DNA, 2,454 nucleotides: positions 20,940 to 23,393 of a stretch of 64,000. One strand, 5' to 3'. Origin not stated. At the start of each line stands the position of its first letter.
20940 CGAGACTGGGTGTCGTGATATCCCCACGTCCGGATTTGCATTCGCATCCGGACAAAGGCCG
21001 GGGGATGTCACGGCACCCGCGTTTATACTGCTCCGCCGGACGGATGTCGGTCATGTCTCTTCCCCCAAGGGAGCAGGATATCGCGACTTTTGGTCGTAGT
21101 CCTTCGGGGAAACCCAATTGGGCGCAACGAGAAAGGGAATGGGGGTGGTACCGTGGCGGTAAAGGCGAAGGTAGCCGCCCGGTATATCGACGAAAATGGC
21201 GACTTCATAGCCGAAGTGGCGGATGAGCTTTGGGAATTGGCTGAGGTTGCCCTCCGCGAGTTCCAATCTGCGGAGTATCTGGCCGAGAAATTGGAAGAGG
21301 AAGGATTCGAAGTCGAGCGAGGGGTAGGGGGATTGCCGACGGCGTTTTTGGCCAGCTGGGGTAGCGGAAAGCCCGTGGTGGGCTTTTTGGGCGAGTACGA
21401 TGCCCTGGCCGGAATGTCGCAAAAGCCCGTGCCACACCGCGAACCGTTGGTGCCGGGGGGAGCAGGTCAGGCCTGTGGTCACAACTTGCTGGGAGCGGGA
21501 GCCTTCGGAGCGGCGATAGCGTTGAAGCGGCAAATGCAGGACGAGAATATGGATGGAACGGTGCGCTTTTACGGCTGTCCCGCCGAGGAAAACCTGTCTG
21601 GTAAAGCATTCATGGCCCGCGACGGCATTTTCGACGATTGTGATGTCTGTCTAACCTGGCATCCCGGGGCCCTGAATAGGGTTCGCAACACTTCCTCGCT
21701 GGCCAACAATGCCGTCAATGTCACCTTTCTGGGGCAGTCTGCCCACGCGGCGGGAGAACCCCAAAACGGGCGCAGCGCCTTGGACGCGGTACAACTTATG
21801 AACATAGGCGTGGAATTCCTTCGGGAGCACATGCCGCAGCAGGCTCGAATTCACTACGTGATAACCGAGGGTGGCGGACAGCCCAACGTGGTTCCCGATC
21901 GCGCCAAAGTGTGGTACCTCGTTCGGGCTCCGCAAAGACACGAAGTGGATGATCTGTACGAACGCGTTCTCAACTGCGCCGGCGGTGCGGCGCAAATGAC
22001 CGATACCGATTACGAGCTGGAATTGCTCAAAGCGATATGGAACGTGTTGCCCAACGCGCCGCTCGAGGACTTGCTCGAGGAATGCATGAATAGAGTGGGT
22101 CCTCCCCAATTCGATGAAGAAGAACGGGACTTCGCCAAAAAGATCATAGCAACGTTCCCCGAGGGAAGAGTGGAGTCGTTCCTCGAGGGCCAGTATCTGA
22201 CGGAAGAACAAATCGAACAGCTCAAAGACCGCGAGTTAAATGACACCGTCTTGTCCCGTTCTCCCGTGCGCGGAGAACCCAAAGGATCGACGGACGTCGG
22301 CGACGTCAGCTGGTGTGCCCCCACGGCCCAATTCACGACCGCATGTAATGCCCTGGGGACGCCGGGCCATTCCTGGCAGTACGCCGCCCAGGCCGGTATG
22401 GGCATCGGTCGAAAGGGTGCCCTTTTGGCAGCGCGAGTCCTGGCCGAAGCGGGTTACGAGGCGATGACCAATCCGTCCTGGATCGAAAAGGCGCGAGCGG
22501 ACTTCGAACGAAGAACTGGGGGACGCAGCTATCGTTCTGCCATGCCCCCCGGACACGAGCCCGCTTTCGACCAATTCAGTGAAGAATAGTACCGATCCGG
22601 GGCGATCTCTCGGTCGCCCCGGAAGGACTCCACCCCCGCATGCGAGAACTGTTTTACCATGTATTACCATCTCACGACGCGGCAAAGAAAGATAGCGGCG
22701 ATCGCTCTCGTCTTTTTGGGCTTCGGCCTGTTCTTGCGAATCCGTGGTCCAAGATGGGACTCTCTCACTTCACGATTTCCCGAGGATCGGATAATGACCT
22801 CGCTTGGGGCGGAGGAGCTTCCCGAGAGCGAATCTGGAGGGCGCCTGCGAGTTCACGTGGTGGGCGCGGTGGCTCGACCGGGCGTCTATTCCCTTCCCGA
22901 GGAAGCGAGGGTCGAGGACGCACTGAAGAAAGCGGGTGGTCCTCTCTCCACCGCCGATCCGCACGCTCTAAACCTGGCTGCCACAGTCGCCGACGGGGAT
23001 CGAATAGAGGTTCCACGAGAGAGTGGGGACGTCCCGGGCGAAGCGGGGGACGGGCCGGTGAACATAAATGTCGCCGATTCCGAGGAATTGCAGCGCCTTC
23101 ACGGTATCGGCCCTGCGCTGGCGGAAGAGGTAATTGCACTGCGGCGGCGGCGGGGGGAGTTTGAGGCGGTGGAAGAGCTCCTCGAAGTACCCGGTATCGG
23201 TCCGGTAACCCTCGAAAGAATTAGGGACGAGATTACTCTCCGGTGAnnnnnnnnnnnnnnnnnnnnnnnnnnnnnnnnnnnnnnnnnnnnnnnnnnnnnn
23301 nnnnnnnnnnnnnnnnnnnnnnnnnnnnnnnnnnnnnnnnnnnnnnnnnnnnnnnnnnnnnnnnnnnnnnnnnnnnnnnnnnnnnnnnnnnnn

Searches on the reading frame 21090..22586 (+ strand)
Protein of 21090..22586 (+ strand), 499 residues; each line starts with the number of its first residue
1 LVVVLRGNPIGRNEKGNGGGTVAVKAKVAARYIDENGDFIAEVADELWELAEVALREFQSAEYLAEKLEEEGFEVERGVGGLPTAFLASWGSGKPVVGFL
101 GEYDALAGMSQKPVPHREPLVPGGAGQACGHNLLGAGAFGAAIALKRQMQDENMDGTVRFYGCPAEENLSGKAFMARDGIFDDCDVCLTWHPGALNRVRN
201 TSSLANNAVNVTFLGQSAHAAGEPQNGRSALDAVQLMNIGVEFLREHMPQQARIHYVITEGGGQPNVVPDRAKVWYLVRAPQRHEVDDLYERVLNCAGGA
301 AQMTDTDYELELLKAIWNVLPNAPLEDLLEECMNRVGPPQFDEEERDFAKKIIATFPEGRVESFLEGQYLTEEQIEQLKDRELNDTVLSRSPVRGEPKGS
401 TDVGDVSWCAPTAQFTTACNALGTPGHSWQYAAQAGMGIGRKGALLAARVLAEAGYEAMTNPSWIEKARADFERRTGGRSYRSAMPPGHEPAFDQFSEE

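Call 20: search_protein_families(library=pfam, proteins=[window:21090-22586:+], max_evalue=0.001)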
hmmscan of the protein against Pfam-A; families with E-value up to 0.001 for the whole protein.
window:21090-22586:+ (499 aa): 2 families
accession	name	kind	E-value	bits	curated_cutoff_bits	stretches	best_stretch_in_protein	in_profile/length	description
PF07687.19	M20_dimer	-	5.5e-08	33.2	21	1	209-294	9-96/107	Peptidase dimerisation domain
PF01546.33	Peptidase_M20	-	8.1e-07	29.6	24.6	1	100-474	3-142/206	Peptidase family M20/M25/M40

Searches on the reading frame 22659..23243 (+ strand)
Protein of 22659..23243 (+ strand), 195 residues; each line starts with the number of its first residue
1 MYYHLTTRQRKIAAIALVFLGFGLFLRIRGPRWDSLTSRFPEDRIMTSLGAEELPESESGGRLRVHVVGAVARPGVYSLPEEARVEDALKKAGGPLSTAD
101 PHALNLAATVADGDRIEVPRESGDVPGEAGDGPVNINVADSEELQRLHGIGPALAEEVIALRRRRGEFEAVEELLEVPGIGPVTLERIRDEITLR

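Call 20: search_protein_families(library=pfam, proteins=[window:22659-23243:+], max_evalue=0.001)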
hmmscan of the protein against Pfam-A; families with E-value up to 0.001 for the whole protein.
window:22659-23243:+ (195 aa): 7 families
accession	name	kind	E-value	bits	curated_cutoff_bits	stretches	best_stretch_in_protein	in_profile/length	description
PF12836.13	HHH_3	-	5.7e-19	68.4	27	1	133-193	5-65/65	Helix-hairpin-helix motif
PF10531.15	SLBB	-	3.8e-12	46.3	27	1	64-117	1-53/55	SLBB domain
PF00633.29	HHH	-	4.7e-11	42.4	24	2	171-190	10-29/30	Helix-hairpin-helix motif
PF14520.12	HHH_5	-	1.1e-07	32.6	27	0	170-192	33-55/57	Helix-hairpin-helix domain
PF14716.13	HHH_8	-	0.00011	23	30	0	138-158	44-64/73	Helix-hairpin-helix domain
PF12826.13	HHH_2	-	0.0002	21.9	27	0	135-159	28-52/64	Helix-hairpin-helix motif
PF22461.2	SLBB_2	-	0.00046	20.7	27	1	64-104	2-44/79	SLBB domain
